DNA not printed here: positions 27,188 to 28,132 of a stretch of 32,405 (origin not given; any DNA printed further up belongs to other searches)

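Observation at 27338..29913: B12-dependent radical SAM enzyme translationally coupled (ATGA) to a canonical CMP-nonulosonate synthetase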

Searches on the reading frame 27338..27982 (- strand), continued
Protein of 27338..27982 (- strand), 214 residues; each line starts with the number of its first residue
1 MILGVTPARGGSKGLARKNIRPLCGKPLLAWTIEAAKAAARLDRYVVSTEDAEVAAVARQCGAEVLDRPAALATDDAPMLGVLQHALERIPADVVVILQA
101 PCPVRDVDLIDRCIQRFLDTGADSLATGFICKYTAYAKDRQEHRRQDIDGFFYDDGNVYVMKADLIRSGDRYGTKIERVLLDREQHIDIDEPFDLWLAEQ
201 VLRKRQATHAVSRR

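Call 64: find_encoding_contigs(protein=P0382, flank=8000, max_places=2)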
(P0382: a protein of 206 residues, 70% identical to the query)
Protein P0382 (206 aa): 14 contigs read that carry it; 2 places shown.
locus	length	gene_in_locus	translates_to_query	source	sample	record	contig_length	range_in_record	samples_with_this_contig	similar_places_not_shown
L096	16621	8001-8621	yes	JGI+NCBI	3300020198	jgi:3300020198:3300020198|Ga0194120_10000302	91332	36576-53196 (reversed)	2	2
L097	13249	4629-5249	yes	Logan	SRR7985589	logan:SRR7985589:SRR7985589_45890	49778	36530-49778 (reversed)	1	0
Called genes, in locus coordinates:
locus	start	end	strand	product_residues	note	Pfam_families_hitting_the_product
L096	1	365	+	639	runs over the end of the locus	PF13522:GATase_6, PF12481:DUF3700 (faint), PF13537:GATase_7, PF00733:Asn_synthase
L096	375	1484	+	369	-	PF03966:Trm112p (faint), PF13489:Methyltransf_23, PF01209:Ubie_methyltran (weak), PF13847:Methyltransf_31, PF08241:Methyltransf_11, PF08242:Methyltransf_12, PF13649:Methyltransf_25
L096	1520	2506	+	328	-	PF01041:DegT_DnrJ_EryC1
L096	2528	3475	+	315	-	PF01073:3Beta_HSD, PF01370:Epimerase, PF02719:Polysacc_synt_2, PF04321:RmlD_sub_bind, PF13460:NAD_binding_10 (weak), PF16363:GDP_Man_Dehyd, PF07993:NAD_binding_4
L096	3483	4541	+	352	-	PF04055:Radical_SAM, PF13186:SPASM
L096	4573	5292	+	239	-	PF08889:WbqC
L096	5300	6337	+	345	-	PF03102:NeuB, PF08666:SAF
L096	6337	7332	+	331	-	-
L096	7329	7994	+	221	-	PF02585:PIG-L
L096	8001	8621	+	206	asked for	PF02348:CTP_transf_3, PF12804:NTP_transf_3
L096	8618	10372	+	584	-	PF02310:B12-binding, PF04055:Radical_SAM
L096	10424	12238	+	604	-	PF27859:LIC12162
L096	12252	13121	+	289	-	PF00977:His_biosynth, PF01207:Dus (faint), PF03060:NMO (faint)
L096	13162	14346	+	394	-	PF00465:Fe-ADH, PF13685:Fe-ADH_2 (weak), PF25137:ADH_Fe_C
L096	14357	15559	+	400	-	PF00155:Aminotran_1_2 (weak), PF00266:Aminotran_5, PF01053:Cys_Met_Meta_PP, PF01041:DegT_DnrJ_EryC1, PF01212:Beta_elim_lyase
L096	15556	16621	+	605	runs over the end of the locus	PF02543:Carbam_trans_N, PF16861:Carbam_trans_C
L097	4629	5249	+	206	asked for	PF02348:CTP_transf_3, PF12804:NTP_transf_3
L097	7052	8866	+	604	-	PF27859:LIC12162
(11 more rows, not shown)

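Call 65: find_encoding_contigs(protein=P0281, flank=8000, max_places=1)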
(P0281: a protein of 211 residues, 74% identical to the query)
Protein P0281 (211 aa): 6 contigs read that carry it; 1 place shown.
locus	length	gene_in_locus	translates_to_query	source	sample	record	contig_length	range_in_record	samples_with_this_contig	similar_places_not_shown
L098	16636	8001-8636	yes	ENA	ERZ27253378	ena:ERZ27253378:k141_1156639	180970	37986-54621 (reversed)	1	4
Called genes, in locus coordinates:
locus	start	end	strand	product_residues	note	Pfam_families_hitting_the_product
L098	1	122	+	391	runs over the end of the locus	PF01041:DegT_DnrJ_EryC1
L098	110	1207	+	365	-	PF03102:NeuB, PF08666:SAF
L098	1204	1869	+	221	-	PF02585:PIG-L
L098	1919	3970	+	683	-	PF02310:B12-binding, PF04055:Radical_SAM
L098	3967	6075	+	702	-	PF04055:Radical_SAM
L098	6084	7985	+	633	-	PF27859:LIC12162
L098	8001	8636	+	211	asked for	PF02348:CTP_transf_3, PF12804:NTP_transf_3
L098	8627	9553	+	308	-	PF13847:Methyltransf_31 (faint), PF13649:Methyltransf_25 (weak), PF08241:Methyltransf_11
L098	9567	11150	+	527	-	PF01943:Polysacc_synt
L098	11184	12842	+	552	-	PF00682:HMGL-like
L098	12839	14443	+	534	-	PF00702:Hydrolase, PF13419:HAD_2, PF13242:Hydrolase_like (weak)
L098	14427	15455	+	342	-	PF13183:Fer4_8 (faint), PF13187:Fer4_9 (faint), PF12838:Fer4_7 (faint), PF14697:Fer4_21 (faint), PF25160:LdpA_Fe-S-bd (faint), PF00037:Fer4 (weak), PF00037:Fer4 (weak), PF12617:LdpA_C, +5 more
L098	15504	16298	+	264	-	PF02348:CTP_transf_3, PF12804:NTP_transf_3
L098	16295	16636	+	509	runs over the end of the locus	PF02310:B12-binding, PF04055:Radical_SAM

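Call 66: find_encoding_contigs(protein=P0311, flank=8000, max_places=1)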
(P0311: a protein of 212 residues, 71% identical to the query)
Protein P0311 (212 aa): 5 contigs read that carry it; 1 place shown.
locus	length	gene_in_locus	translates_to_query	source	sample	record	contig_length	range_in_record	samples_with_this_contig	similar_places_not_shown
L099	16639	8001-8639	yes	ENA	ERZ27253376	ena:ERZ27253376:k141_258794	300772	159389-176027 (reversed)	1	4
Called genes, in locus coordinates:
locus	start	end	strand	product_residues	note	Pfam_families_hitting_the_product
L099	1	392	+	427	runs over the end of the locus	PF04055:Radical_SAM, PF13186:SPASM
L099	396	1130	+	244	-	PF08889:WbqC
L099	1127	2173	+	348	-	PF02350:Epimerase_2 (weak)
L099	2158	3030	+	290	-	PF01370:Epimerase, PF02719:Polysacc_synt_2 (faint), PF04321:RmlD_sub_bind, PF13460:NAD_binding_10, PF01073:3Beta_HSD, PF07993:NAD_binding_4, PF16363:GDP_Man_Dehyd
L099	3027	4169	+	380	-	PF01041:DegT_DnrJ_EryC1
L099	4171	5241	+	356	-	PF03102:NeuB, PF08666:SAF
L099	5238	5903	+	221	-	PF02585:PIG-L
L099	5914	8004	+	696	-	PF04055:Radical_SAM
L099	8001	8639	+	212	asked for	PF02348:CTP_transf_3, PF12804:NTP_transf_3 (weak)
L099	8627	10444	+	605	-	PF27859:LIC12162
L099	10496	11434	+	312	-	PF13489:Methyltransf_23, PF08241:Methyltransf_11, PF13649:Methyltransf_25 (weak)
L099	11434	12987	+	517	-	-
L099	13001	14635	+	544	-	PF00682:HMGL-like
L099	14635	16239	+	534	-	PF00702:Hydrolase, PF13419:HAD_2, PF13242:Hydrolase_like (weak)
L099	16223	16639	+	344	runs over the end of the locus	PF13183:Fer4_8 (faint), PF12838:Fer4_7 (faint), PF13187:Fer4_9 (faint), PF14697:Fer4_21 (faint), PF25160:LdpA_Fe-S-bd (faint), PF00037:Fer4 (weak), PF00037:Fer4 (weak), PF12617:LdpA_C, +4 more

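Call 83: search_protein_families(library=ncbifam, proteins=[L096:8618-10372:+, L098:1919-3970:+, L098:3967-6075:+, L099:5914-8004:+], max_evalue=1e-20)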
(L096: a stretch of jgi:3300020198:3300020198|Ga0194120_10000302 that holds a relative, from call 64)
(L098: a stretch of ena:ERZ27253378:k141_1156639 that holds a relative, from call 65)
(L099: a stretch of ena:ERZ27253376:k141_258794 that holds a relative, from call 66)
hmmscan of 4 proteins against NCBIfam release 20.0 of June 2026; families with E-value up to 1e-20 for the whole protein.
L096:8618-10372:+ (584 aa): 7 families
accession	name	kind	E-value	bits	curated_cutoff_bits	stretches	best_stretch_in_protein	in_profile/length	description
TIGR02026.1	BchE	equivalog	3.9e-40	138.1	481.35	1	14-377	17-363/497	magnesium-protoporphyrin IX monomethyl ester anaerobic oxidative cyclase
NF050148.1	rSAM_ApyD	equivalog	4.6e-31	107.9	750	1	213-450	198-435/645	RiPP biosynthesis radical SAM protein ApyD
TIGR03471.1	HpnJ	equivalog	2.1e-29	102.8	577.6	1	78-416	86-395/472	hopanoid biosynthesis associated radical SAM protein HpnJ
NF038361.1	rSAM_Sden_1168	equivalog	9.4e-26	90.5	575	1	204-416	272-481/560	Sden_1168 family B12-binding radical SAM P-methyltransferase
TIGR04072.2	rSAM_ladder_B12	equivalog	3.3e-23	82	360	0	210-414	176-378/443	lipid biosynthesis B12-binding/radical SAM protein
TIGR04385.1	B12_rSAM_cofa1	equivalog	4.7e-23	82.1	450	0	201-415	182-401/438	B12 lower ligand biosynthesis radical SAM protein BzaD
TIGR04479.1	bcpD_PhpK_rSAM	subfamily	7.3e-21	74.1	600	0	212-379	239-409/504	PhpK family radical SAM P-methyltransferase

L098:1919-3970:+ (683 aa): 1 family
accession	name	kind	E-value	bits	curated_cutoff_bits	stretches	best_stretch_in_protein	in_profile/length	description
NF033712.0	B12_rSAM_KedN5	subfamily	1e-56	192.5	700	1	18-431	12-420/624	KedN5 family methylcobalamin-dependent radical SAM C-methyltransferase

L098:3967-6075:+ (702 aa): 1 family
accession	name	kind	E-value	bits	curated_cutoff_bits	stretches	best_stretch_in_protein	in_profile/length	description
NF033712.0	B12_rSAM_KedN5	subfamily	3.1e-54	184.3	700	1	21-404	11-396/624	KedN5 family methylcobalamin-dependent radical SAM C-methyltransferase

L099:5914-8004:+ (696 aa): 1 family
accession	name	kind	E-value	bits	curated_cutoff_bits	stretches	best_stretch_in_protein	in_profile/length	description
NF033712.0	B12_rSAM_KedN5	subfamily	1.1e-58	199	700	1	21-404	11-396/624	KedN5 family methylcobalamin-dependent radical SAM C-methyltransferase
